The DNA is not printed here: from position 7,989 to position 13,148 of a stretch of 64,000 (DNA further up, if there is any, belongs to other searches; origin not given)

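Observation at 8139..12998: Giant ~60-65 x 4-cysteine-module lipoprotein with an embedded PPC-like domain, plus a small paralog and shared architecture in neighbours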

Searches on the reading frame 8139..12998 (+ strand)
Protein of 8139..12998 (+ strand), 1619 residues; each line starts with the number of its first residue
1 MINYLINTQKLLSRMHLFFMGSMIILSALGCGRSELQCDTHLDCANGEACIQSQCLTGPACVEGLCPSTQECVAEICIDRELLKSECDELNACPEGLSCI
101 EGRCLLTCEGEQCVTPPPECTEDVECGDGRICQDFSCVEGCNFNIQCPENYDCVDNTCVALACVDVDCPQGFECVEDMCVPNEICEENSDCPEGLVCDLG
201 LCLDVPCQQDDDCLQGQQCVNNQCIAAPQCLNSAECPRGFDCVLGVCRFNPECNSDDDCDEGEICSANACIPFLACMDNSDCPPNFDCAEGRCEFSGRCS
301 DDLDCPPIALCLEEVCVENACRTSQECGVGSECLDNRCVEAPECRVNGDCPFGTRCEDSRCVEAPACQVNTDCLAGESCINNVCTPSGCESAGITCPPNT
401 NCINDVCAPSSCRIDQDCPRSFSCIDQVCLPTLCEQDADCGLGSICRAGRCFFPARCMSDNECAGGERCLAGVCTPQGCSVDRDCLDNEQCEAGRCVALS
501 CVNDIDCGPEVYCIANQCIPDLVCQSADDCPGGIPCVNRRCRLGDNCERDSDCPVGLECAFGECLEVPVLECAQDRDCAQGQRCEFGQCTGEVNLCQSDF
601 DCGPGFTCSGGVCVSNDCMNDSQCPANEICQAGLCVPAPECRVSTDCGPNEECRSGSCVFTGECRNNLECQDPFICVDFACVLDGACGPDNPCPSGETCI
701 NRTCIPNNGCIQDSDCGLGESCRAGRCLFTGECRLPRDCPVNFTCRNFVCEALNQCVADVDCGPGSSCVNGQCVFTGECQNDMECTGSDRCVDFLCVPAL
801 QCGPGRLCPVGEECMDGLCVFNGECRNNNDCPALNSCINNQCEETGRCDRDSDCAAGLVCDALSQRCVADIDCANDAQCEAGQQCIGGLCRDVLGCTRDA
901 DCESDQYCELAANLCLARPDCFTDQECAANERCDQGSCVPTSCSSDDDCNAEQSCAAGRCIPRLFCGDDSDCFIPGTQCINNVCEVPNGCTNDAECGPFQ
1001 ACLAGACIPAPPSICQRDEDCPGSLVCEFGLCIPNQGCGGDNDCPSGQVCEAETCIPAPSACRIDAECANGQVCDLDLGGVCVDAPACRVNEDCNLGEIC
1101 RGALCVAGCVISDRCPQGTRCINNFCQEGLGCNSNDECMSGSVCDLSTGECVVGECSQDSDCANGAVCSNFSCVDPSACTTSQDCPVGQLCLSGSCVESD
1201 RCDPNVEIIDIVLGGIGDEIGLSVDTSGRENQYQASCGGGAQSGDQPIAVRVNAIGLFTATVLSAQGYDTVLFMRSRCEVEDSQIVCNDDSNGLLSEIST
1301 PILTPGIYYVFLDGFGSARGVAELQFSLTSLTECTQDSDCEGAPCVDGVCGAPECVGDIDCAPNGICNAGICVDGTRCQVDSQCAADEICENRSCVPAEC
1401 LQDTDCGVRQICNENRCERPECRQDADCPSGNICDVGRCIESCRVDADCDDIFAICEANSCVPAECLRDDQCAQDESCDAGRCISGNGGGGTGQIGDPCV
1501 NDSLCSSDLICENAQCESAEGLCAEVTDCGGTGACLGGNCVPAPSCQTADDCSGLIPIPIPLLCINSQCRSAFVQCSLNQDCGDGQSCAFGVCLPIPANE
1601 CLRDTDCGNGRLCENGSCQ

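Call 7: search_protein_families(library=pfam, proteins=[window:8139-12998:+], max_evalue=0.1)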
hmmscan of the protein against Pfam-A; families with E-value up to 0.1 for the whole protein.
window:8139-12998:+ (1619 aa): 2 families
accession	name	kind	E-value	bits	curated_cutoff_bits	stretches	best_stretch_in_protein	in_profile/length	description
PF23416.1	DUF7107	-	1.5e-73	243.4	24.6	15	990-1033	2-47/48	Domain of unknown function (DUF7107)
PF19232.4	DUF5885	-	0.0031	17.4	33.2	1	1015-1086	34-106/265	Family of unknown function (DUF5885)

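Call 8: search_protein_families(library=ncbifam, proteins=[window:8139-12998:+], max_evalue=0.1)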
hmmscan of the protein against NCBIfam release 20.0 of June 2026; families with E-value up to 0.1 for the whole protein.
window:8139-12998:+ (1619 aa): 1 family
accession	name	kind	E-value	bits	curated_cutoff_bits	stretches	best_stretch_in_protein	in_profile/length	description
TIGR04201.1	Myxo_Cys_RPT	repeat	3.1e-06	27.1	25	8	1420-1439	3-22/22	Cys-rich repeat-containing protein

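Call 12: find_related_loci(query=window:8139-12998:+, collection=genome_contigs, flank=10000)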
Query window:8139-12998:+ (1619 aa) in genome_contigs; peptide patterns used: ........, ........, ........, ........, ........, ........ (x = any residue, [..] = any of these).
21 stretches matched a pattern; 1 encode a relative of the query (tblastn E <= 1e-3); 1 distinct loci.
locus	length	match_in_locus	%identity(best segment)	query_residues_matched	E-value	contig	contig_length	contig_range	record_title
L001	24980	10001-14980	68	3-1619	0e+0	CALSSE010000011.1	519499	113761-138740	MAG: uncultured bacterium isolate O_MB67 genome assembly, contig: contig_23721_O_MB67, whole genome shotgun sequence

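Call 17: find_encoding_contigs(protein=window:8139-12998:+, flank=2000, max_places=4)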
Protein window:8139-12998:+ (1619 aa): no gene with exactly this product is on record in the collection.

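Call 22: find_homologous_proteins(query=window:8139-12998:+, max_evalue=0.00001)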
Query window:8139-12998:+ (1619 aa): 30 proteins with E <= 0.00001 among 1777 candidates.
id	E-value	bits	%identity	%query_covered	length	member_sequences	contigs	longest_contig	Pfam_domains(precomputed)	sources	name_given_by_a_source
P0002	5.8e-158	546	30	89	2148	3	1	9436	PF04706.19,PF23416.2,PF19232.5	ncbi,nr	ncbi:hypothetical protein KKF91_11215, partial [Myxococcota bacterium]|nr:hypothetical protein [Myxo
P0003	2.3e-110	388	28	83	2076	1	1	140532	PF04151.22,PF23416.2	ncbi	-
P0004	2.0e-79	286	27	60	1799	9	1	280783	PF04706.19,PF23416.2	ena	-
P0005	2.8e-71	259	30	78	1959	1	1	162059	PF23416.2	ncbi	-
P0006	1.9e-44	170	33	21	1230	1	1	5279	-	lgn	-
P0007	7.6e-42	161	31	58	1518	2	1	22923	PF04151.22,PF23416.2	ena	-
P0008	2.5e-40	156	30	59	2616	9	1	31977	PF23416.2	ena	-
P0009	1.2e-39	154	32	14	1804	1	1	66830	PF04151.22,PF00932.26,PF13948.12,PF23416.2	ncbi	-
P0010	6.9e-35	138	33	27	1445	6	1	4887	PF02412.24,PF04706.19,PF07969.18,PF21164.3,PF01979.27,PF23416.2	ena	-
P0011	1.2e-32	131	32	16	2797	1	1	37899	PF11617.14,PF00932.26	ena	-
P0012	4.5e-32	129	27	74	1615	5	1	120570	PF23416.2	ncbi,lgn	-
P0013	3.2e-25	106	28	54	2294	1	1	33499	PF02412.24,PF13229.13,PF04706.19,PF23416.2,PF05048.20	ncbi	-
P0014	8.8e-25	105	30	40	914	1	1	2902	PF23416.2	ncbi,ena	-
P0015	1.3e-22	97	31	25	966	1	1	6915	PF22073.3,PF23416.2,PF22544.3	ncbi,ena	-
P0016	1.0e-21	94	29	72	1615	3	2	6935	-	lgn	-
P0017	3.2e-21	93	33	26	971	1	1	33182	PF23416.2,PF22544.3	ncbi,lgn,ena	-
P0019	7.5e-18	82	26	55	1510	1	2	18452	PF00530.24,PF04151.22,PF15494.12,PF23416.2,PF09272.16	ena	-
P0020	3.9e-17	79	33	20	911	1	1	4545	PF13620.13,PF23416.2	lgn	-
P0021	1.0e-16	78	31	35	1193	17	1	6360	PF23416.2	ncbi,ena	-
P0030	1.3e-7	48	23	56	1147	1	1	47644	PF00530.24,PF15494.12,PF11617.14,PF23416.2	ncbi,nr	ncbi:MAG: scavenger receptor cysteine-rich domain-containing protein [Myxococcales bacterium]|nr:sca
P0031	6.7e-6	42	30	20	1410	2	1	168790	PF23416.2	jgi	jgi:hypothetical protein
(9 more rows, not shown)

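Call 32: find_encoding_contigs(protein=P0003, flank=10000, max_places=2)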
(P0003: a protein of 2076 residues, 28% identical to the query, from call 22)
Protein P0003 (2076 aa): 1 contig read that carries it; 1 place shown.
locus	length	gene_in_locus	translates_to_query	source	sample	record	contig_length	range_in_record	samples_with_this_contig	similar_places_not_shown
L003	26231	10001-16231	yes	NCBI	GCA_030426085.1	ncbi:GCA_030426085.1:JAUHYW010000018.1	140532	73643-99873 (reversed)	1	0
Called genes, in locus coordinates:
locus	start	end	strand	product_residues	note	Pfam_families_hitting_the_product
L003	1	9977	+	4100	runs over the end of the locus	PF09430:EMC7_beta-sandw (faint), PF18884:TSP3_bac (weak), PF13620:CarboxypepD_reg (weak), PF13620:CarboxypepD_reg, PF17957:Big_7, PF00092:VWA, PF13519:VWA_2, PF18884:TSP3_bac (weak), +3 more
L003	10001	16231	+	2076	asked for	PF23416:DUF7107 (faint), PF04151:PPC (faint)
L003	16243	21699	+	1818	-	PF12733:Cadherin-like (faint), PF02494:HYR (faint), PF09136:Glucodextran_B, PF13750:Big_3_3 (faint), PF19077:Big_13 (faint), PF27332:TP_0781 (faint), PF09136:Glucodextran_B, PF02369:Big_1 (weak)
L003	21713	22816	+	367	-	-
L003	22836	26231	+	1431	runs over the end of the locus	-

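Call 33: find_encoding_contigs(protein=P0004, flank=10000, max_places=2)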
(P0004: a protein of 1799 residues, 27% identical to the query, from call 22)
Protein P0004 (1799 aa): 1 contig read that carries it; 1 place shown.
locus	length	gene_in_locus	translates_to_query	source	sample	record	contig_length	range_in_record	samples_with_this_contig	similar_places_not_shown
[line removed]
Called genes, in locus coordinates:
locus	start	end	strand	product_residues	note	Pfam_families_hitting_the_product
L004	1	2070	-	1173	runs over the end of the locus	PF02811:PHP, PF07733:DNA_pol3_alpha, PF17657:DNA_pol3_finger, PF14579:HHH_6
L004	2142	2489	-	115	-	PF00216:Bac_DNA_binding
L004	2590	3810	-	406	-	-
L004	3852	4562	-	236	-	PF00551:Formyl_trans_N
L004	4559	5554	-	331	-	PF00586:AIRS, PF02769:AIRS_C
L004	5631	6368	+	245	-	PF00535:Glycos_transf_2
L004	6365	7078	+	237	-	PF09837:DUF2064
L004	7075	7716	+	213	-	PF00027:cNMP_binding, PF13545:HTH_Crp_2 (weak)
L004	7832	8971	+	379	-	PF08245:Mur_ligase_M (faint), PF02875:Mur_ligase_C, PF27239:FOL3_C (weak)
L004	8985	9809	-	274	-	PF02517:Rce1-like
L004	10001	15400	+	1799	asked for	PF04706:Dickkopf_N (faint), PF23416:DUF7107 (faint)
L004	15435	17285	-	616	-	-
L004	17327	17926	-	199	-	PF11741:AMIN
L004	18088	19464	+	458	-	-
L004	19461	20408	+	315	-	PF13646:HEAT_2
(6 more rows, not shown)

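Call 34: find_encoding_contigs(protein=P0005, flank=10000, max_places=2)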
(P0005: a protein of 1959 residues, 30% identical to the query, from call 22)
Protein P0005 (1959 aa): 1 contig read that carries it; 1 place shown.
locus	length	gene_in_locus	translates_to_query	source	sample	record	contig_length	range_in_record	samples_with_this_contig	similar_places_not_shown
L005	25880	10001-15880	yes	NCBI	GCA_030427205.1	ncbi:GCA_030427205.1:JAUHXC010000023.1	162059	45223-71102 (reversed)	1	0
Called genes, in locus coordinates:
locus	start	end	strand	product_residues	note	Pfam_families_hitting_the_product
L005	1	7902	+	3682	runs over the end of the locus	PF13715:CarbopepD_reg_2 (faint), PF18884:TSP3_bac (weak), PF22904:NOMO1-like_2nd (faint), PF13620:CarboxypepD_reg, PF17957:Big_7, PF13519:VWA_2 (weak), PF18884:TSP3_bac (weak)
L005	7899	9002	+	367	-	-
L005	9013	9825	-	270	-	-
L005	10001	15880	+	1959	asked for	PF23416:DUF7107 (faint)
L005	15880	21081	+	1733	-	PF12733:Cadherin-like (faint), PF19077:Big_13 (faint), PF09136:Glucodextran_B, PF27332:TP_0781 (faint), PF09136:Glucodextran_B, PF02369:Big_1 (weak), PF13620:CarboxypepD_reg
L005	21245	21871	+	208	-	-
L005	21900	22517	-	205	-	PF03807:F420_oxidored, PF10727:Rossmann-like (weak)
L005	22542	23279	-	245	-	PF01965:DJ-1_PfpI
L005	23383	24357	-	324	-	PF00126:HTH_1, PF03466:LysR_substrate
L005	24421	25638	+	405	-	-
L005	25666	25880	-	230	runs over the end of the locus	-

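Call 77: find_encoding_contigs(protein=P0012, flank=8000, max_places=1)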
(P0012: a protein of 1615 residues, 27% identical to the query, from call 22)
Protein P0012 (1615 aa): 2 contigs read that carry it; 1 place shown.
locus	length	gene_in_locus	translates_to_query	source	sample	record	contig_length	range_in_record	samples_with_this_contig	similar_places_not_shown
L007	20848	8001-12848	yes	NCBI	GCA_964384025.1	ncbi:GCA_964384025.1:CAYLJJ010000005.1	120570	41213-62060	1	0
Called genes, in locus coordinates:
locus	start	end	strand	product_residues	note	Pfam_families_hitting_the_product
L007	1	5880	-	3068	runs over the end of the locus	PF00754:F5_F8_type_C (weak), PF00754:F5_F8_type_C, PF02412:TSP_3 (weak), PF00754:F5_F8_type_C, PF02412:TSP_3 (weak), PF00754:F5_F8_type_C, PF00754:F5_F8_type_C, PF02412:TSP_3, +3 more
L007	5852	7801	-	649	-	PF00147:Fibrinogen_C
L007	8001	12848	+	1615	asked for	PF23416:DUF7107 (weak)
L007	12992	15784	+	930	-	-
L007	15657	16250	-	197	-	-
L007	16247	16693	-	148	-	-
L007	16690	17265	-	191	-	PF04542:Sigma70_r2, PF08281:Sigma70_r4_2, PF04545:Sigma70_r4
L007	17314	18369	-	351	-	-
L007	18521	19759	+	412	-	PF14257:DUF4349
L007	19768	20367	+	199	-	PF14257:DUF4349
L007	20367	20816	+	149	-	-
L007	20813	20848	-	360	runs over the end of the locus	PF13091:PLDc_2, PF00614:PLDc (weak), PF13091:PLDc_2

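Call 78: find_encoding_contigs(protein=P0007, flank=8000, max_places=1)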
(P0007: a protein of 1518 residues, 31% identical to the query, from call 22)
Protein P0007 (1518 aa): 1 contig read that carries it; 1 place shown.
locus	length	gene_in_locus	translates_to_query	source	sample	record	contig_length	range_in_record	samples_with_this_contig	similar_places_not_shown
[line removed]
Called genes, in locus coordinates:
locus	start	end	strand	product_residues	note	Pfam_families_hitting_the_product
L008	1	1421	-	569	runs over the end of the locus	PF13432:TPR_16 (weak)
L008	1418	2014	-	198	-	PF00440:TetR_N, PF13977:TetR_C_6 (weak)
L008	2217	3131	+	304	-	PF14522:Cytochrome_C7 (faint)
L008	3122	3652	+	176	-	-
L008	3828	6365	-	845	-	PF03176:MMPL, PF02355:SecD_SecF_C (faint), PF02460:Patched, PF12349:Sterol-sensing, PF03176:MMPL, PF00873:ACR_tran (weak)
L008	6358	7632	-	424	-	PF13469:Sulfotransfer_3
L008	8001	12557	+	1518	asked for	PF23416:DUF7107 (faint), PF04151:PPC (faint)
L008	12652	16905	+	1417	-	PF05345:He_PIG, PF17892:Cadherin_5 (weak), PF17963:Big_9, PF05345:He_PIG, PF17892:Cadherin_5 (weak), PF17963:Big_9, PF05345:He_PIG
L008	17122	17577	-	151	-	PF00355:Rieske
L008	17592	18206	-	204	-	PF13576:Pentapeptide_3 (weak), PF13599:Pentapeptide_4, PF00805:Pentapeptide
